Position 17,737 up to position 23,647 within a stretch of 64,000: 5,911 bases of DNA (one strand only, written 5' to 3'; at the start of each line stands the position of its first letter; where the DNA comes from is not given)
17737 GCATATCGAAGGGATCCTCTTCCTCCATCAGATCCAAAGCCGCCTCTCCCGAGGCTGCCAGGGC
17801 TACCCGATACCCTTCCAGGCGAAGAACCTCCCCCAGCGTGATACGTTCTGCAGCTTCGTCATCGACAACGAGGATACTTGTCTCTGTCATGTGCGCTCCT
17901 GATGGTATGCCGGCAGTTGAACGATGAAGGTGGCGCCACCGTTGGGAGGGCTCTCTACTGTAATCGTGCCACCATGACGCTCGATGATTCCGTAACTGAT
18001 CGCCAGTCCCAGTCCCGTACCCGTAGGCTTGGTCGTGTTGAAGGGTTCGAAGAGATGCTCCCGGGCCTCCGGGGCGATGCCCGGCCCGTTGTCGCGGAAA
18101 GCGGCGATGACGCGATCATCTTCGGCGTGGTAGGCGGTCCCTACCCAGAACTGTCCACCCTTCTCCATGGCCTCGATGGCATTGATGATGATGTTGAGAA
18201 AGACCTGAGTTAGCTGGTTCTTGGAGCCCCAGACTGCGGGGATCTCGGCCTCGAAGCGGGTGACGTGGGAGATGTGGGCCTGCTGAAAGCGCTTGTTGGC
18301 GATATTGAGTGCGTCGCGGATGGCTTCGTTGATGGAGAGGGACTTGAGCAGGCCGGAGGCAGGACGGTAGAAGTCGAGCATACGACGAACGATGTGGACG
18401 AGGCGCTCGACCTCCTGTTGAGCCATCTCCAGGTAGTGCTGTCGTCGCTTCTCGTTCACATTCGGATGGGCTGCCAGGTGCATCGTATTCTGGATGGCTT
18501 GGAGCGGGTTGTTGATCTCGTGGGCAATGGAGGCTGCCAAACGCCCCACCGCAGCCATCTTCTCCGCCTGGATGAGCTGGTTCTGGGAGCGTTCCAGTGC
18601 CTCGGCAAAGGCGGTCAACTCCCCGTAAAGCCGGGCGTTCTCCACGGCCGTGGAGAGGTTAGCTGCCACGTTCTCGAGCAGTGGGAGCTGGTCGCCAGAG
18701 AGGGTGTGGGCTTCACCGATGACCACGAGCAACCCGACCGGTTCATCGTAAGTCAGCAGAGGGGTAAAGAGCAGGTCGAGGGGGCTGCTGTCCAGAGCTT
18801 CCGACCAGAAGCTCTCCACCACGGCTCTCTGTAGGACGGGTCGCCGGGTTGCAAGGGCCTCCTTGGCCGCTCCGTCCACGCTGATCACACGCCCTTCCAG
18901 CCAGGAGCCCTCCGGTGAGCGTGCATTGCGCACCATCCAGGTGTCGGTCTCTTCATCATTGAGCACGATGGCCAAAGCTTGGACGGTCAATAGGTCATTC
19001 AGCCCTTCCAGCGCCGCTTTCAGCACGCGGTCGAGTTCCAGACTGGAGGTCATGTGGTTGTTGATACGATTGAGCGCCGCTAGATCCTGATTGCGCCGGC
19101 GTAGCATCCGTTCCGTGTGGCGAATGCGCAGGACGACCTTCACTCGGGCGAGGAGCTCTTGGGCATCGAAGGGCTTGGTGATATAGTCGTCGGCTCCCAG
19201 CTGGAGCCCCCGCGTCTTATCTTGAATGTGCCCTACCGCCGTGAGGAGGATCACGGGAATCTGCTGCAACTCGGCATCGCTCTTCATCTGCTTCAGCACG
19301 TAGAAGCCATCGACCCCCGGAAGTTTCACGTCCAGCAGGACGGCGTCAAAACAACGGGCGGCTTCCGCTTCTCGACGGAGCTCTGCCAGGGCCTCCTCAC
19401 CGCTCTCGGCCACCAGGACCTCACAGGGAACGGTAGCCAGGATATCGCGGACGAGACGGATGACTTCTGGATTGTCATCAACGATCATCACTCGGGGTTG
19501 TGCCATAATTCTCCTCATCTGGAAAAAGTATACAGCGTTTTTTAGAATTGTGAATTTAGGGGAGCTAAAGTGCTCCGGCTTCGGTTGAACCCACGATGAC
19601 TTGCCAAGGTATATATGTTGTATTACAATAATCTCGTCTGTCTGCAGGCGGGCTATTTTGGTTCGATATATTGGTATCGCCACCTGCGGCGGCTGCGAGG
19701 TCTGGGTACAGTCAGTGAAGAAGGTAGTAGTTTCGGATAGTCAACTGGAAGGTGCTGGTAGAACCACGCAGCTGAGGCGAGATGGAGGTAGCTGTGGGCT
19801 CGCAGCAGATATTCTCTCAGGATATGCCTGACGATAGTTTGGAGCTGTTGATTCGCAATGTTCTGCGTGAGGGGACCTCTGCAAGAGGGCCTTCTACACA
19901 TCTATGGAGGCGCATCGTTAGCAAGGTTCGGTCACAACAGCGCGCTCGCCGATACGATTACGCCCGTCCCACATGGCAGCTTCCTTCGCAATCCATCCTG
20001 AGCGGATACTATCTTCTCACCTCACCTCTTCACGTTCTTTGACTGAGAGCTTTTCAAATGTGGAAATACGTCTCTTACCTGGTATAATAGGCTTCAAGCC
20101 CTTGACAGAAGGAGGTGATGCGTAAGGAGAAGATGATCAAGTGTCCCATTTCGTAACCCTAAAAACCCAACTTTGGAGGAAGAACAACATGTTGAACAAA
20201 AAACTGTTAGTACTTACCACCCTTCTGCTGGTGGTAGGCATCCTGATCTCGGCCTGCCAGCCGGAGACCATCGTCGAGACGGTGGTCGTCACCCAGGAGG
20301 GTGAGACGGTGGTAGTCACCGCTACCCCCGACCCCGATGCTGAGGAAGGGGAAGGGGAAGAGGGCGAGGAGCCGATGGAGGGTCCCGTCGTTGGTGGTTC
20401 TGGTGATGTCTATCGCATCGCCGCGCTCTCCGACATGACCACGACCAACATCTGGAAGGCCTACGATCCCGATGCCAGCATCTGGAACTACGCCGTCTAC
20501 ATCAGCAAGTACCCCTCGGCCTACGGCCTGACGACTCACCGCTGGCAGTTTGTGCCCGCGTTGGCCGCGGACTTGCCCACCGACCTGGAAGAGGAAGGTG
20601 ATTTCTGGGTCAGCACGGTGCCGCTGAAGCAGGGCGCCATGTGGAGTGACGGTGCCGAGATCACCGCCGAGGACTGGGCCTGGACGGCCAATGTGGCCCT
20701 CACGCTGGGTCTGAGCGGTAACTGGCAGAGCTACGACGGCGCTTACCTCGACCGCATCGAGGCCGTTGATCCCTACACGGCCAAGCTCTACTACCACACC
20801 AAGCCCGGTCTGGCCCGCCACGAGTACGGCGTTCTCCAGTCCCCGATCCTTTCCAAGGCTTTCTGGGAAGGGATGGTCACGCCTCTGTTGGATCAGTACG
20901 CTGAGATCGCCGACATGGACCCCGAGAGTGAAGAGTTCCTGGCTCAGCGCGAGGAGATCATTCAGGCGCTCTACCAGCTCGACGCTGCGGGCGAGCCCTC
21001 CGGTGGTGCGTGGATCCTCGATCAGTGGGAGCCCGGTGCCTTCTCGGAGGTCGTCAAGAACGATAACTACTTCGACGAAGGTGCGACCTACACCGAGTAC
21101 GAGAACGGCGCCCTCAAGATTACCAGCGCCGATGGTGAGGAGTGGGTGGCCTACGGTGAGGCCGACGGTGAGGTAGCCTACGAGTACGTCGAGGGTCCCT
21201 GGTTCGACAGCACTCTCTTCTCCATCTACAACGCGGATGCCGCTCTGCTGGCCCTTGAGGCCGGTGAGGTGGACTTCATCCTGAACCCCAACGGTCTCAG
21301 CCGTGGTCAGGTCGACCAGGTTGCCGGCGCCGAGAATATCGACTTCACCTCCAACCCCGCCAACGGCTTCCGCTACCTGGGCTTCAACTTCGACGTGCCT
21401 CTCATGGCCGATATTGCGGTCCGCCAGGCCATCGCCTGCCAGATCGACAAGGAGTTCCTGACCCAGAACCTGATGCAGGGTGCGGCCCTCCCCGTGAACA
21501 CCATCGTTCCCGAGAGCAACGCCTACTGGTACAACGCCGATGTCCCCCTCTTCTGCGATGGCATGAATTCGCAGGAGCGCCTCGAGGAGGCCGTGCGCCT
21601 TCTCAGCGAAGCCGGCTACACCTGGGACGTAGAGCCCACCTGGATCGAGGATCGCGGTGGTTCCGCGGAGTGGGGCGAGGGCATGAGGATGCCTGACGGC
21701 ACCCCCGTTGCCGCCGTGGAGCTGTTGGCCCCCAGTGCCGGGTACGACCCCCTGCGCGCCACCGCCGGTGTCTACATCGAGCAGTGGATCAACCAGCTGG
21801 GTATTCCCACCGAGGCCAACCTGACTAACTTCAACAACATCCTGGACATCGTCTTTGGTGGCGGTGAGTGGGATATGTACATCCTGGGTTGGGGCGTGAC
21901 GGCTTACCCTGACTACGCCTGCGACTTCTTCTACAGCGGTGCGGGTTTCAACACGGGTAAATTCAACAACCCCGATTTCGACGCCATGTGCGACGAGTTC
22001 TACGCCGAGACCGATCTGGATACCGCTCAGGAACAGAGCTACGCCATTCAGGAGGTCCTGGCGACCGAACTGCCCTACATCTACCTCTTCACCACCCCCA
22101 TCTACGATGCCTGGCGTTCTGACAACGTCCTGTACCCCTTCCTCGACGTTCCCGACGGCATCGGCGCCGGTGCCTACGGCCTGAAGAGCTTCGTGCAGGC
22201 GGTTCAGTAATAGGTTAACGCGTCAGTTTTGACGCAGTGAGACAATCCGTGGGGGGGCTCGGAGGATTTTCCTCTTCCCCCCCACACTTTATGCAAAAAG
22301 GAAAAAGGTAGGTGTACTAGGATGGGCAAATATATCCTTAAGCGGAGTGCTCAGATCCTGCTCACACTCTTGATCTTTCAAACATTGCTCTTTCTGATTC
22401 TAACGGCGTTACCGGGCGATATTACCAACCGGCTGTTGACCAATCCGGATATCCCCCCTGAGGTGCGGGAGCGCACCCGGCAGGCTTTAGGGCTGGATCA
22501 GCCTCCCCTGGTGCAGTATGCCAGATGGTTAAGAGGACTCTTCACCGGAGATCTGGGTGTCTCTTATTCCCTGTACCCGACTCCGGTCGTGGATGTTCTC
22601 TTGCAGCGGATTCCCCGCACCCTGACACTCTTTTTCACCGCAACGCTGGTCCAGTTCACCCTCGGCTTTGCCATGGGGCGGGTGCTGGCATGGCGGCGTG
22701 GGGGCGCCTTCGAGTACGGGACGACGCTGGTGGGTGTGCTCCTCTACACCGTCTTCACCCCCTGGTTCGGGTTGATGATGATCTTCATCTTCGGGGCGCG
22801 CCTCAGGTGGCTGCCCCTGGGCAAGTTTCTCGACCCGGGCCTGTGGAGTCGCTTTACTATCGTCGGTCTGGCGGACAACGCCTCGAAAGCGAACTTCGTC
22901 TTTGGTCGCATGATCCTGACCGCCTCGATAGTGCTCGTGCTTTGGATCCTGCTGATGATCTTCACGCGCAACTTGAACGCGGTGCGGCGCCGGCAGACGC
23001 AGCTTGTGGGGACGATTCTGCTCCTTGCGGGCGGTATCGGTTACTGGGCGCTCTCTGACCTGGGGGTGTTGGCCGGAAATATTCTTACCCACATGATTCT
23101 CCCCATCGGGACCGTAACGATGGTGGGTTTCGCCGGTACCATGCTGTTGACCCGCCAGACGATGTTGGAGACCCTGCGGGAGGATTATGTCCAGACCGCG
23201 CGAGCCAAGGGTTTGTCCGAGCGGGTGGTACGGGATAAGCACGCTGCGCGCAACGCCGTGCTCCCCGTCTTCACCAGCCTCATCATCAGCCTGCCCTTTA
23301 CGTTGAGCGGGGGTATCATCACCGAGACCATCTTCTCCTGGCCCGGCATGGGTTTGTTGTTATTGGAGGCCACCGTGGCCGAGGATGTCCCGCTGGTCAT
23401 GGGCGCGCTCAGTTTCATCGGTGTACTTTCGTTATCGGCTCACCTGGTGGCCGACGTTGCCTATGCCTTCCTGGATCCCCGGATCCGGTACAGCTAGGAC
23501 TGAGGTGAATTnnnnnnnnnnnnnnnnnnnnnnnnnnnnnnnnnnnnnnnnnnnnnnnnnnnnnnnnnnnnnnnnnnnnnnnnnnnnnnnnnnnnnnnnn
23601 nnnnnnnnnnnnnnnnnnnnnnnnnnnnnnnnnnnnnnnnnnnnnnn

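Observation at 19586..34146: Candidate ECF regulon: twin anti-sigma-like small proteins with a shared promoter bracket a double peptide-uptake system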

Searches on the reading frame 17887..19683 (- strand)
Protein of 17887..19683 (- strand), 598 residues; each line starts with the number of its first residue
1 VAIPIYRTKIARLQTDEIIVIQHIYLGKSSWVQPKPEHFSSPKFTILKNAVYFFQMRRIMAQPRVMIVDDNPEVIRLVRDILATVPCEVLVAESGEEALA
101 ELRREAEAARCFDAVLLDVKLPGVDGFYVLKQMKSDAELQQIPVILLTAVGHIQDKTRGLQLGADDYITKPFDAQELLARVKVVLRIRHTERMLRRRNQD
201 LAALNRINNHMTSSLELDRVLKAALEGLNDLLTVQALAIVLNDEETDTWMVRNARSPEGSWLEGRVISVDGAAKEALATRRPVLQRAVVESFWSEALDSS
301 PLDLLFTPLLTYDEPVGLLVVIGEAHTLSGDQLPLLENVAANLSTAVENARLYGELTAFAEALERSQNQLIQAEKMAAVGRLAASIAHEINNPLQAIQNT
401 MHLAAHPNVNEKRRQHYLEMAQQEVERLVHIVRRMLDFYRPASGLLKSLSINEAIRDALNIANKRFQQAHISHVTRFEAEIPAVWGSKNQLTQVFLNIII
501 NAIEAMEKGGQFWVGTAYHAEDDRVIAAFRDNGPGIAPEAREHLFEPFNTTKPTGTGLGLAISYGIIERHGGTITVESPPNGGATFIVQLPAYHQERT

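Call 5: search_protein_families(library=pfam, proteins=[window:17887-19683:-], max_evalue=1)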
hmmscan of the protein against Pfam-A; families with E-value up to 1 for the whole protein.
window:17887-19683:- (598 aa): 5 families
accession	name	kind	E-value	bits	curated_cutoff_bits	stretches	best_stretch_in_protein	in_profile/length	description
PF00072.30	Response_reg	-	2.1e-27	95.9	30.2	1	65-182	1-111/111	Response regulator receiver domain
PF02518.31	HATPase_c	-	7.8e-26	91.1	26.4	1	488-592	3-109/111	Histidine kinase-, DNA gyrase B-, and HSP90-like ATPase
PF00512.31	HisKA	-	2.1e-13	50.6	26.9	1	380-443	3-65/66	His Kinase A (phospho-acceptor) domain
PF13492.12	GAF_3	-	1.1e-06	29.5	27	1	217-349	2-129/129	GAF domain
PF01590.32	GAF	-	3.7e-05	24.7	22.4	1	216-347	1-133/133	GAF domain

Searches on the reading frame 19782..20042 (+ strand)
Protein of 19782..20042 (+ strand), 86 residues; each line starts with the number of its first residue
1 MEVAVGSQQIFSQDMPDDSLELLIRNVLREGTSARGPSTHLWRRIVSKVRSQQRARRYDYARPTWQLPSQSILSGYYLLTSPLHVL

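Call 5: search_protein_families(library=pfam, proteins=[window:19782-20042:+], max_evalue=1)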
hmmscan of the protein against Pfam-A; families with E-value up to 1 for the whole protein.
window:19782-20042:+ (86 aa): 0 families

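Call 6: search_protein_families(library=ncbifam, proteins=[window:19782-20042:+], max_evalue=1)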
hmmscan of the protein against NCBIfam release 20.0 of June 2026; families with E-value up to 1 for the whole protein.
window:19782-20042:+ (86 aa): 0 families

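Call 9: find_homologous_proteins(query=window:19782-20042:+, max_evalue=0.01)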
Query window:19782-20042:+: no candidate shares three 5-residue words with the query. No homologue found.

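Call 79: predict_structure(alignment_id=A9)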
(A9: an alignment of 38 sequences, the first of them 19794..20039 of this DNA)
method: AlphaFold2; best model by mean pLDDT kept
length: 82 residues; sequences in the alignment: 38
mean_pLDDT: 70.5   pTM: 0.36
mean pLDDT of the five models: 70.5, 69.9, 66.3, 66.0, 63.7
residues with pLDDT >= 90: 8; 70-90: 32; 50-70: 40; < 50: 2
segments of 3 or more residues with pLDDT < 50: none
pLDDT, mean of each block of 10 residues (from residue 1): 59 83 83 84 88 59 54 57 53
secondary structure, 60 per line:
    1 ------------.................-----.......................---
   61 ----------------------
elements in order: H13-29 H35-57

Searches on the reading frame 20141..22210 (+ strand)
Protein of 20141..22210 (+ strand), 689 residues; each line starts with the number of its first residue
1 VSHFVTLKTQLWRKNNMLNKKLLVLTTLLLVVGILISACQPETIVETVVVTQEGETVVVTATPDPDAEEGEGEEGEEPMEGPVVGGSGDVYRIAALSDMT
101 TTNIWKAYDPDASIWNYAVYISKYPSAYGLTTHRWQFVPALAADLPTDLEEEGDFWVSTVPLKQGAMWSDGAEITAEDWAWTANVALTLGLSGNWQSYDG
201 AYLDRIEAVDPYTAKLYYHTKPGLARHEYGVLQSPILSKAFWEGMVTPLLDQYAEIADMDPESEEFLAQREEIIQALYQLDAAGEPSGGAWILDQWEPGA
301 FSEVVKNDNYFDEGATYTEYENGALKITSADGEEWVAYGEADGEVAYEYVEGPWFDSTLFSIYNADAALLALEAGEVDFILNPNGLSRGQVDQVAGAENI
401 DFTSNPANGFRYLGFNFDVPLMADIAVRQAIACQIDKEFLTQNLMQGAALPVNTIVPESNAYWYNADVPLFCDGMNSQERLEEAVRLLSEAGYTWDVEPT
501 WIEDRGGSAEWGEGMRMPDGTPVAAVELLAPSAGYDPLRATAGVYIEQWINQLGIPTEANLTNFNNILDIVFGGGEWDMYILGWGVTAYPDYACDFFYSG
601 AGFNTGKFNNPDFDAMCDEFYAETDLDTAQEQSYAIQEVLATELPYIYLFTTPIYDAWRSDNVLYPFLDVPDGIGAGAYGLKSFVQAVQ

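Call 5: search_protein_families(library=pfam, proteins=[window:20141-22210:+], max_evalue=1)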
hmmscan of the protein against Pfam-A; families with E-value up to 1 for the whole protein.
window:20141-22210:+ (689 aa): 1 family
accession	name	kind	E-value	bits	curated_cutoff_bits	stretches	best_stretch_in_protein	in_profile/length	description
PF00496.27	SBP_bac_5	-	7.3e-44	150.8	32.4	1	137-601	2-364/368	Bacterial extracellular solute-binding proteins, family 5 Middle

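Call 13: find_related_loci(query=window:20141-22210:+, collection=genome_contigs, flank=6000)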
Query window:20141-22210:+ (689 aa) in genome_contigs; peptide patterns used: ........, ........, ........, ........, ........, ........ (x = any residue, [..] = any of these).
78 stretches matched a pattern; 7 encode a relative of the query (tblastn E <= 1e-3); 7 distinct loci.
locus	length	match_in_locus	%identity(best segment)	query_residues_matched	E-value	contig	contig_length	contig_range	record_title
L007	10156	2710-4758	69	1-689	0e+0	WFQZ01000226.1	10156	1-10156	MAG: Thermoflexales bacterium isolate S014_19 k151_282752, whole genome shotgun sequence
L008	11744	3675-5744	68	2-689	0e+0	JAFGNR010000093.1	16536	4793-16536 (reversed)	MAG: Anaerolineae bacterium isolate Zod_Metabat.557 k87_564214, whole genome shotgun sequence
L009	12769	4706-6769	56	13-689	0e+0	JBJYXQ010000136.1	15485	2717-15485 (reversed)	MAG: Anaerolineae bacterium isolate S5_7_050615r2r1_22 S5_7_050615r2r1_22_000000000136, whole genome shotgun sequence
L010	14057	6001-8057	59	13-689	0e+0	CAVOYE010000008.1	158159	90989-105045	MAG: uncultured Chloroflexia bacterium isolate MFD09964.bin.2.39 genome assembly, contig: contig_27662, whole genome sho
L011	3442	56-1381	68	248-689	0e+0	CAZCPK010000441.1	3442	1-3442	MAG TPA_asm: uncultured Anaerolineales bacterium isolate SRP141376_co2_268 genome assembly, contig: NODE_41677_length_34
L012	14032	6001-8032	69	20-689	0e+0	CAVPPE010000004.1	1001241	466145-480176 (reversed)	MAG: uncultured Chloroflexia bacterium isolate MFD09964.bin.1.215 genome assembly, contig: contig_4723, whole genome sho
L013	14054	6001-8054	53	18-689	0e+0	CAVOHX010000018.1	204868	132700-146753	MAG: uncultured Chloroflexia bacterium isolate MFD09964.bin.3.278 genome assembly, contig: contig_46335, whole genome sh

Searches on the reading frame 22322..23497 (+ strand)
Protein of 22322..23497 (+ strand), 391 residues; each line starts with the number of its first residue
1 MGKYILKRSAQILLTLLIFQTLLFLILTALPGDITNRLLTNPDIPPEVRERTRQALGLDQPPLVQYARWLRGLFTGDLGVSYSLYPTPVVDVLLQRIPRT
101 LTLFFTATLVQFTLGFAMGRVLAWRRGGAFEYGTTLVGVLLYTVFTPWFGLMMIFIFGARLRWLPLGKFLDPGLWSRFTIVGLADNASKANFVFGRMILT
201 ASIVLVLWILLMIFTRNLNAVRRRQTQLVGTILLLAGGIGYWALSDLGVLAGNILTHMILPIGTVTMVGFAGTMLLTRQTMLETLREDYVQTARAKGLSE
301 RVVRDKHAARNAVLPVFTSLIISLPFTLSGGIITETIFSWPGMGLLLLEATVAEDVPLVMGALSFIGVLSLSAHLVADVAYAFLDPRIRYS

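Call 75: search_protein_families(library=pfam, proteins=[window:22322-23497:+], max_evalue=0.00001)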
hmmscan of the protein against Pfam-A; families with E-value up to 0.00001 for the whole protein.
window:22322-23497:+ (391 aa): 2 families
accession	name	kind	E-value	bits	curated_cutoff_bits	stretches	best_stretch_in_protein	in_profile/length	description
PF00528.27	BPD_transp_1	-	3.1e-25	89.4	26.4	1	115-389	1-183/184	Binding-protein-dependent transport system inner membrane component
PF19300.4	BPD_transp_1_N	-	2.6e-10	40.9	23.8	1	1-90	1-100/114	Binding-prot-dependent transport system membrane comp, N-term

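Call 80: find_encoding_contigs(protein=window:22322-23497:+, flank=3200, max_places=3)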
Protein window:22322-23497:+ (391 aa): 4 contigs read that carry it; 2 places shown.
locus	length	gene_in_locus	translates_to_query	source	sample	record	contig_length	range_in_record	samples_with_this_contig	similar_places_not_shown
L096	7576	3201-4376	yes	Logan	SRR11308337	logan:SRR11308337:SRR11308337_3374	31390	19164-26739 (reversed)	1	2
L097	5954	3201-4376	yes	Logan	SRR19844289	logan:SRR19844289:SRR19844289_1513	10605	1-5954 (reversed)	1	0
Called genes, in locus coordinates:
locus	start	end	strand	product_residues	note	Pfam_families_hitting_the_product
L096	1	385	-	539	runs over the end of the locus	PF00072:Response_reg, PF13492:GAF_3 (weak), PF00512:HisKA, PF02518:HATPase_c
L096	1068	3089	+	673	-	PF00496:SBP_bac_5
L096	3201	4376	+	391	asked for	PF19300:BPD_transp_1_N, PF00528:BPD_transp_1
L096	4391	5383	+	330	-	PF00528:BPD_transp_1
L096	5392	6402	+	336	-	PF00005:ABC_tran, PF08352:oligo_HPY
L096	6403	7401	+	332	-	PF00005:ABC_tran, PF08352:oligo_HPY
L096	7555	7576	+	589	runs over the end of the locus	-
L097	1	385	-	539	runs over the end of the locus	PF00072:Response_reg, PF13492:GAF_3 (weak), PF00512:HisKA, PF02518:HATPase_c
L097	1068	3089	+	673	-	PF00496:SBP_bac_5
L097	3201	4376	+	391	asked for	PF19300:BPD_transp_1_N, PF00528:BPD_transp_1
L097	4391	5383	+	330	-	PF00528:BPD_transp_1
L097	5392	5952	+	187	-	?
